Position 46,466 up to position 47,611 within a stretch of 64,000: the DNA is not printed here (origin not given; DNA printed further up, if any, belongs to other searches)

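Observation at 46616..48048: CysD-like protein missing a conserved internal segment, no CysN GTPase, followed by stand-alone CysC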

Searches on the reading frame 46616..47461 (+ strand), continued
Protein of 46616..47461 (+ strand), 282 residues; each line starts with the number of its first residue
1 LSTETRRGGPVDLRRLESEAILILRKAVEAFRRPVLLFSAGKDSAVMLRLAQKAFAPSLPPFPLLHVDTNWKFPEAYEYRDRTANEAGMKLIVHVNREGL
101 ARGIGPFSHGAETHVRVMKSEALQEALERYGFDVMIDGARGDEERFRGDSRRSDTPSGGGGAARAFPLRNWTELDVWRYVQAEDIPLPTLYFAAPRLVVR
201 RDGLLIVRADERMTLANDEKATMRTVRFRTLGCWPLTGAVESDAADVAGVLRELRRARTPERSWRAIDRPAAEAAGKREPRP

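Call 46: fold_search(model_id=the predicted structure, library=pdb)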
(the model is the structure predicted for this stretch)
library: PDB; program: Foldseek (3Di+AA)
matches with E <= 10: 1424; with E <= 0.001: 195
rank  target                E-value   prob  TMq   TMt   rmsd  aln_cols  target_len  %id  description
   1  1zun_A                3.8e-18  1.00  0.55  0.75   3.3       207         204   42  Crystal Structure of a GTP-Regulated ATP Sulfurylase Heterodimer from Pseudomonas syringae (released 2006-01-17)
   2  4bwv_A                2.2e-11  1.00  0.52  0.64   4.0       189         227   25  Structure of Adenosine 5-prime-phosphosulfate Reductase apr-b from Physcomitrella Patens (released 2013-11-27)
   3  6vpu_H                3.1e-11  1.00  0.49  0.59   4.9       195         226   21  1.90 Angstrom Resolution Crystal Structure Phosphoadenosine Phosphosulfate Reductase (CysH) from Vibrio vulnificus (released 2021-02-10)
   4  6vpu_F                1.6e-10  1.00  0.49  0.59   4.8       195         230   21  1.90 Angstrom Resolution Crystal Structure Phosphoadenosine Phosphosulfate Reductase (CysH) from Vibrio vulnificus (released 2021-02-10)
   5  6vpu_E                2.6e-10  1.00  0.48  0.59   5.8       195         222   20  1.90 Angstrom Resolution Crystal Structure Phosphoadenosine Phosphosulfate Reductase (CysH) from Vibrio vulnificus (released 2021-02-10)
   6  2goy_A                4.0e-10  1.00  0.53  0.66   7.4       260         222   20  Crystal structure of assimilatory adenosine 5'-phosphosulfate reductase with bound APS (released 2006-09-19)
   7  6vpu_G                4.3e-10  1.00  0.52  0.64   7.8       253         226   17  1.90 Angstrom Resolution Crystal Structure Phosphoadenosine Phosphosulfate Reductase (CysH) from Vibrio vulnificus (released 2021-02-10)
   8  6vpu_A                5.4e-10  1.00  0.49  0.60   4.9       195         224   21  1.90 Angstrom Resolution Crystal Structure Phosphoadenosine Phosphosulfate Reductase (CysH) from Vibrio vulnificus (released 2021-02-10)
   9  1sur                  6.5e-10  1.00  0.47  0.60   6.2       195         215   19  PHOSPHO-ADENYLYL-SULFATE REDUCTASE (released 1999-05-11)
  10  6vpu_D                7.4e-10  1.00  0.47  0.57   5.8       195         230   21  1.90 Angstrom Resolution Crystal Structure Phosphoadenosine Phosphosulfate Reductase (CysH) from Vibrio vulnificus (released 2021-02-10)
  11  6vpu_B                1.3e-09  1.00  0.47  0.56   5.6       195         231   21  1.90 Angstrom Resolution Crystal Structure Phosphoadenosine Phosphosulfate Reductase (CysH) from Vibrio vulnificus (released 2021-02-10)
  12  2goy_B                1.8e-09  1.00  0.52  0.65   8.5       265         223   20  Crystal structure of assimilatory adenosine 5'-phosphosulfate reductase with bound APS (released 2006-09-19)
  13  6vpu_C                3.0e-09  1.00  0.47  0.61   5.3       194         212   21  1.90 Angstrom Resolution Crystal Structure Phosphoadenosine Phosphosulfate Reductase (CysH) from Vibrio vulnificus (released 2021-02-10)
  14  7rge                  3.2e-09  1.00  0.47  0.64   5.7       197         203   20  Crystal structure of phosphoadenylyl-sulfate (PAPS) reductase from Candida auris, phosphate complex (released 2021-07-28)
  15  8ron_A                3.4e-09  1.00  0.48  0.31   4.7       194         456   19  Crystal structure of human FAD synthase, isoform 2 (released 2024-04-10)
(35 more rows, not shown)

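Call 60: search_protein_representatives(alignment_id=A2)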
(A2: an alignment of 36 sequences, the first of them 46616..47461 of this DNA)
Query: 36 sequences, 287 profile positions. Proteins with E-value up to 0.001 (for the whole library): 7978; up to 1e-10: 4422; up to 1e-30: 759. The best 150 are listed.
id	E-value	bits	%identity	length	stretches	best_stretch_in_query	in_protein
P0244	4.7e-155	531.5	-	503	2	45-286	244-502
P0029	6.7e-149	511.3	-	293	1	3-287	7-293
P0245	9.6e-109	379.5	-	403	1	9-284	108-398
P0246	4.1e-104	364.3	-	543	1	8-285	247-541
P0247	1.0e-102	359.7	-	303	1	8-286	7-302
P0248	3.5e-98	344.8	-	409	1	6-275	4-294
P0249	5.3e-95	334.4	-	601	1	7-283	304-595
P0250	1.6e-94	332.8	-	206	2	3-149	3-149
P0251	2.6e-94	332.2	-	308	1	8-283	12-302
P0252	1.2e-92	326.7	-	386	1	8-282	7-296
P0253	1.3e-88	313.5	-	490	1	8-284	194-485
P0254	7.4e-88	311.0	-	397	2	34-285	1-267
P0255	7.7e-88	310.9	-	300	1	10-282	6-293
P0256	1.3e-87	310.2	-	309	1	8-284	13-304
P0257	1.3e-84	300.3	-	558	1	9-286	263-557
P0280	3.1e-63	230.2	-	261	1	9-263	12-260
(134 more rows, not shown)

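Call 63: find_homologous_proteins(query=P0280, max_evalue=1e-30)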
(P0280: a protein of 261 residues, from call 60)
Query P0280 (261 aa): 7869 proteins with E <= 1e-30 among 8000 candidates; the best 120 are listed.
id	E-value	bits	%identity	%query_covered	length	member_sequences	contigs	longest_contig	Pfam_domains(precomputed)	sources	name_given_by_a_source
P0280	9.2e-173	591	100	100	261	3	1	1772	PF01507.26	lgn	-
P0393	3.2e-113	396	63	99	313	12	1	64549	PF01507.26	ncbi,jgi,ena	-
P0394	6.0e-113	395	64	98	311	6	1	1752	PF01507.26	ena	-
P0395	5.9e-112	391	63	100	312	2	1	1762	PF01507.26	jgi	jgi:sulfate adenylyltransferase subunit 2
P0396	9.4e-112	391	63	100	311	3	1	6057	PF01507.26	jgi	jgi:sulfate adenylyltransferase subunit 2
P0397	1.5e-111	390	63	98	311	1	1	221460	PF01507.26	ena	-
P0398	1.0e-110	387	62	100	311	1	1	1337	PF01507.26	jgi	jgi:sulfate adenylyltransferase subunit 2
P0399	1.5e-110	387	64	97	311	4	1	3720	PF01507.26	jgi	jgi:sulfate adenylyltransferase subunit 2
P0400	4.2e-110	385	62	97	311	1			PF01507.26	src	-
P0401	4.6e-110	385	61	100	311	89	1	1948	PF01507.26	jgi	-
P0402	1.1e-109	384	62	97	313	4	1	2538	PF01507.26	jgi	-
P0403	2.0e-109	383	61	100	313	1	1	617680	PF01507.26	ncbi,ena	-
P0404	2.2e-109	383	63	97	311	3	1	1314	PF01507.26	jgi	jgi:sulfate adenylyltransferase subunit 2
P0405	3.7e-109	382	63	97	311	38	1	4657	PF01507.26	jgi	jgi:sulfate adenylyltransferase subunit 2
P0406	2.0e-108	380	62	100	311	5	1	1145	PF01507.26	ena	-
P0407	2.3e-108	380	62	97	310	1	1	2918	PF01507.26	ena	-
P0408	4.7e-108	379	60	97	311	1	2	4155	PF01507.26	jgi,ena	-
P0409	8.7e-108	378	61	97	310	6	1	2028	PF01507.26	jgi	-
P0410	8.9e-108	378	61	97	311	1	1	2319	PF01507.26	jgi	jgi:sulfate adenylyltransferase subunit 2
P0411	1.1e-107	377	62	97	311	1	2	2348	PF01507.26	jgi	jgi:sulfate adenylyltransferase subunit 2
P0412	1.2e-107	377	62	97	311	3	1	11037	PF01507.26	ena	-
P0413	1.7e-107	377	60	97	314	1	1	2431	PF01507.26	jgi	jgi:sulfate adenylyltransferase subunit 2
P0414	5.5e-107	375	60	97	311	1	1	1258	PF01507.26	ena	-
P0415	1.1e-106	374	59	97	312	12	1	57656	PF01507.26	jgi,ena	-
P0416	1.3e-106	374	60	97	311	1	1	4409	PF01507.26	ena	-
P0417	3.2e-106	373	60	97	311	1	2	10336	PF01507.26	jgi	jgi:sulfate adenylyltransferase subunit 2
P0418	4.9e-106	372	60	97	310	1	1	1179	PF01507.26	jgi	jgi:sulfate adenylyltransferase subunit 2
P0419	5.0e-106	372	61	97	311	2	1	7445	PF01507.26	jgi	jgi:sulfate adenylyltransferase subunit 2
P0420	5.0e-106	372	61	97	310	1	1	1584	PF01507.26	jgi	jgi:sulfate adenylyltransferase subunit 2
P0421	5.6e-106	372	60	97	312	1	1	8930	PF01507.26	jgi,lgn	jgi:sulfate adenylyltransferase subunit 2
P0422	5.6e-106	372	62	95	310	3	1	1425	PF01507.26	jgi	-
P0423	8.2e-106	371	60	97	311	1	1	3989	PF01507.26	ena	-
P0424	8.3e-106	371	61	97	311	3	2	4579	PF01507.26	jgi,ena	jgi:sulfate adenylyltransferase subunit 2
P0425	1.0e-105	371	61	97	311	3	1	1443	PF01507.26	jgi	jgi:sulfate adenylyltransferase subunit 2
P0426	1.4e-105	371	60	97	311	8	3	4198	PF01507.26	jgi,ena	-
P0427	2.0e-105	370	59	97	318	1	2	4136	PF01507.26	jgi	-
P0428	2.7e-105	370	60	97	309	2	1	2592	PF01507.26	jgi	jgi:sulfate adenylyltransferase subunit 2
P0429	2.9e-105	370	61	97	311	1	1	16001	PF01507.26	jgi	jgi:sulfate adenylyltransferase subunit 2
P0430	3.2e-105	369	59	97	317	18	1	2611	PF01507.26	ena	-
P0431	4.2e-105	369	60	97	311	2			PF01507.26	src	-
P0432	4.3e-105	369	60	95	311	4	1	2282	PF01507.26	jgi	-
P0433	4.5e-105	369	60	97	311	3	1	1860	PF01507.26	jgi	jgi:sulfate adenylyltransferase subunit 2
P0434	5.3e-105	369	60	97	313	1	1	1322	PF01507.26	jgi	-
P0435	1.1e-104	368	60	97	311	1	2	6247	PF01507.26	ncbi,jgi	-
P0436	1.3e-104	367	60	97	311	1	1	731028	PF01507.26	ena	-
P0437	1.3e-104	367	61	97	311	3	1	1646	PF01507.26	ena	-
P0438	1.4e-104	367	58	99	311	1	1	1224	PF01507.26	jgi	jgi:sulfate adenylyltransferase subunit 2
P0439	1.6e-104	367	60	97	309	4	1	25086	PF01507.26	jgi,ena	-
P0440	2.1e-104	367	60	100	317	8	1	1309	PF01507.26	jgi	-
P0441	3.1e-104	366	58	97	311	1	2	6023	PF01507.26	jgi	jgi:sulfate adenylyltransferase subunit 2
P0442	4.2e-104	366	59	97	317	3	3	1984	PF01507.26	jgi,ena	-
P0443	4.4e-104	366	59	95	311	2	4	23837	PF01507.26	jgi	jgi:sulfate adenylyltransferase subunit 2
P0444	4.5e-104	366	59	97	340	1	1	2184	PF01507.26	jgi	jgi:sulfate adenylyltransferase subunit 2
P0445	7.6e-104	365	58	100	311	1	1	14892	PF01507.26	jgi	jgi:sulfate adenylyltransferase subunit 2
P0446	1.3e-103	364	58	98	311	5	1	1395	PF01507.26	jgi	jgi:sulfate adenylyltransferase subunit 2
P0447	1.4e-103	364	56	99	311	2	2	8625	PF01507.26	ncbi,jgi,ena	-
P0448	1.6e-103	364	58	97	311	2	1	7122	PF01507.26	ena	-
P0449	2.1e-103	363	58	97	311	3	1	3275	PF01507.26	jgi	jgi:sulfate adenylyltransferase subunit 2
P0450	2.2e-103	363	57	97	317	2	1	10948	PF01507.26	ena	-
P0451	2.7e-103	363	58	100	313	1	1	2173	PF01507.26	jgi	jgi:sulfate adenylyltransferase subunit 2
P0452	3.1e-103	363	59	97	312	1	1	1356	PF01507.26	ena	-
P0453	3.3e-103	363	60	97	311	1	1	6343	PF01507.26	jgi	jgi:sulfate adenylyltransferase subunit 2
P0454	3.6e-103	363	58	99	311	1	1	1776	PF01507.26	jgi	-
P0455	4.5e-103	362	59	97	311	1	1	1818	PF01507.26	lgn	-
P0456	5.6e-103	362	60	97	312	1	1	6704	PF01507.26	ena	-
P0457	6.1e-103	362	58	95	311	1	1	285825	PF01507.26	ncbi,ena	-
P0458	6.6e-103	362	58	97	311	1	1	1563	PF01507.26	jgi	jgi:sulfate adenylyltransferase subunit 2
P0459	9.4e-103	361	58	97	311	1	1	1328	PF01507.26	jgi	jgi:sulfate adenylyltransferase subunit 2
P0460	9.4e-103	361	60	97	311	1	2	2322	PF01507.26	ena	-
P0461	1.1e-102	361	58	97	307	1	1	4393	PF01507.26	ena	-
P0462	1.1e-102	361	59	97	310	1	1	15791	PF01507.26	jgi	jgi:sulfate adenylyltransferase subunit 2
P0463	1.8e-102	360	61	97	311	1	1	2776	PF01507.26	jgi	jgi:sulfate adenylyltransferase subunit 2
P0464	1.9e-102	360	59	97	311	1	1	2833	PF01507.26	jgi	-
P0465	2.5e-102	360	58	97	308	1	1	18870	PF01507.26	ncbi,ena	-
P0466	2.6e-102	360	58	97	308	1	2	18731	PF01507.26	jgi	-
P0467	2.6e-102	360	58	98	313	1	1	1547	PF01507.26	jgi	jgi:sulfate adenylyltransferase subunit 2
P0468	3.1e-102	360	59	97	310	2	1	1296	PF01507.26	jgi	-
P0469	3.2e-102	360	59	97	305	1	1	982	PF01507.26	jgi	jgi:sulfate adenylyltransferase subunit 2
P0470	3.7e-102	359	58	99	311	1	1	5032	PF01507.26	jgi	jgi:sulfate adenylyltransferase subunit 2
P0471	3.8e-102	359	57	100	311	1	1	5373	PF01507.26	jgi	-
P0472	4.1e-102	359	61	97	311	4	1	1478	PF01507.26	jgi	jgi:sulfate adenylyltransferase subunit 2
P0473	8.1e-102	358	59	97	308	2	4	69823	PF01507.26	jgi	jgi:sulfate adenylyltransferase subunit 2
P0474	1.4e-101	357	57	100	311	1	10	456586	PF01507.26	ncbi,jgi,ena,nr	ncbi:MAG TPA: sulfate adenylyltransferase subunit CysD [Planctomycetota bacterium]|jgi:sulfate adeny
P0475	1.6e-101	357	57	98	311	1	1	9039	PF01507.26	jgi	jgi:sulfate adenylyltransferase subunit 2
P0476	1.6e-101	357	58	97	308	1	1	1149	PF01507.26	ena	-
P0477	1.6e-101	357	58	97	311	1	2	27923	PF01507.26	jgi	jgi:sulfate adenylyltransferase subunit 2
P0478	1.9e-101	357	60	97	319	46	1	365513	PF01507.26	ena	-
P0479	2.5e-101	357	59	97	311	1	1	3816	PF01507.26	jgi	-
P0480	3.5e-101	356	58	97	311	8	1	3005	PF01507.26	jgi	jgi:sulfate adenylyltransferase subunit 2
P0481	4.7e-101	356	58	97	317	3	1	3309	PF01507.26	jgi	-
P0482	6.5e-101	355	57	98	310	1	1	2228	PF01507.26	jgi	jgi:sulfate adenylyltransferase subunit 2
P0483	7.2e-101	355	58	96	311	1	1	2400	PF01507.26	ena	-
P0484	8.1e-101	355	58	96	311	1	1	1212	PF01507.26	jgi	jgi:sulfate adenylyltransferase subunit 2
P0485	9.4e-101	355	58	97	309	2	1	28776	PF01507.26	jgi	jgi:sulfate adenylyltransferase subunit 2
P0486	1.2e-100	354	57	97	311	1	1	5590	PF01507.26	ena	-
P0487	1.3e-100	354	57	100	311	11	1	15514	PF01507.26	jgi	jgi:sulfate adenylyltransferase subunit 2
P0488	1.5e-100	354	57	97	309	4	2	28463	PF01507.26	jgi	jgi:sulfate adenylyltransferase subunit 2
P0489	2.3e-100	353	59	97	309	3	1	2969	PF01507.26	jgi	-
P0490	8.1e-100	352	58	97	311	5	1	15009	PF01507.26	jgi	-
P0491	1.1e-99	351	57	96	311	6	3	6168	PF01507.26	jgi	jgi:sulfate adenylyltransferase subunit 2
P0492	1.1e-99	351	58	98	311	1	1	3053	PF01507.26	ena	-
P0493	1.4e-99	351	57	96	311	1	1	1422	PF01507.26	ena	-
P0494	1.9e-99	350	55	100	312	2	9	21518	PF01507.26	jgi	jgi:sulfate adenylyltransferase subunit 2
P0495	4.8e-99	349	57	96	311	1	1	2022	PF01507.26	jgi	-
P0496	5.8e-99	349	56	97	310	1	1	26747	PF01507.26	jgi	jgi:sulfate adenylyltransferase subunit 2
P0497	7.5e-99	349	55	100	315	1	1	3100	PF01507.26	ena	-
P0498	8.7e-99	348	56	97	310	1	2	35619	PF01507.26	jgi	jgi:sulfate adenylyltransferase subunit 2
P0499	1.1e-98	348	58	95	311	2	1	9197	PF01507.26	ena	-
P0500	1.2e-98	348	55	100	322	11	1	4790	PF01507.26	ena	-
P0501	1.3e-98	348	56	100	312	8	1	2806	PF01507.26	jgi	jgi:sulfate adenylyltransferase subunit 2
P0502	5.5e-98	346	57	95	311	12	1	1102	PF01507.26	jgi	jgi:sulfate adenylyltransferase subunit 2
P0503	2.1e-97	344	56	97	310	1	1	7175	PF01507.26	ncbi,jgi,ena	-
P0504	2.5e-97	344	56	97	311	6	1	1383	PF01507.26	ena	-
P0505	3.0e-97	343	57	98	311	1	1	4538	PF01507.26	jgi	jgi:sulfate adenylyltransferase subunit 2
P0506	3.4e-97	343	58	97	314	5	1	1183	PF01507.26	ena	-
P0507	6.8e-97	342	57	100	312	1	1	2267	PF01507.26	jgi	jgi:sulfate adenylyltransferase subunit 2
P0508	9.6e-97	342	56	99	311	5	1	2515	PF01507.26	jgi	-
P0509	1.1e-96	341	56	100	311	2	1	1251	PF01507.26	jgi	jgi:sulfate adenylyltransferase subunit 2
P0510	4.4e-96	339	56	97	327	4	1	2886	PF01507.26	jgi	jgi:sulfate adenylyltransferase subunit 2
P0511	7.3e-96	339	54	100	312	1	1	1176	PF01507.26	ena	-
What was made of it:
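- Tried and rejected: P0280 is a singleton on a 1.7-kb contig, and its nearest relatives are canonical 311-aa CysDs (call 63).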

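Call 76: predict_structure(alignment_id=A3)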
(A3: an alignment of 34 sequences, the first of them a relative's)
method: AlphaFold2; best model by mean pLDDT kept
length: 303 residues; sequences in the alignment: 34
mean_pLDDT: 82.7   pTM: 0.83
mean pLDDT of the five models: 82.7, 82.5, 81.9, 81.3, 80.4
residues with pLDDT >= 90: 145; 70-90: 94; 50-70: 52; < 50: 12
segments of 3 or more residues with pLDDT < 50: 1-6, 142-145
pLDDT, mean of each block of 10 residues (from residue 1): 61 92 89 93 97 94 93 95 95 96 85 89 88 77 55 71 53 65 85 94 97 94 85 86 93 84 96 76 55 58 53
secondary structure, 60 per line:
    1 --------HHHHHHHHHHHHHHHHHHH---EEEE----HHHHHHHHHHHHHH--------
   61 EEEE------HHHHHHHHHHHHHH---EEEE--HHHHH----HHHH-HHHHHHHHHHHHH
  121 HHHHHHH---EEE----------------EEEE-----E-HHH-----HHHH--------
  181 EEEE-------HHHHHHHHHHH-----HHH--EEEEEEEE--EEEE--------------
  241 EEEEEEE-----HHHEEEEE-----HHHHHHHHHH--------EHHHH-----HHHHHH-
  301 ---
elements in order: H9-27 E31-34 H39-52 E61-64 H71-84 E88-91 H94-98 H103-106 H108-127 E131-133 E150-153 H169-172 E181-184 H192-202 E213-220 E223-226 E241-247 E256-260 H266-275 H285-288 H294-299
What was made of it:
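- These same regions have the lowest confidence in a monomer AF2 model of canonical CysD, with pLDDT 53-71 (call 76).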
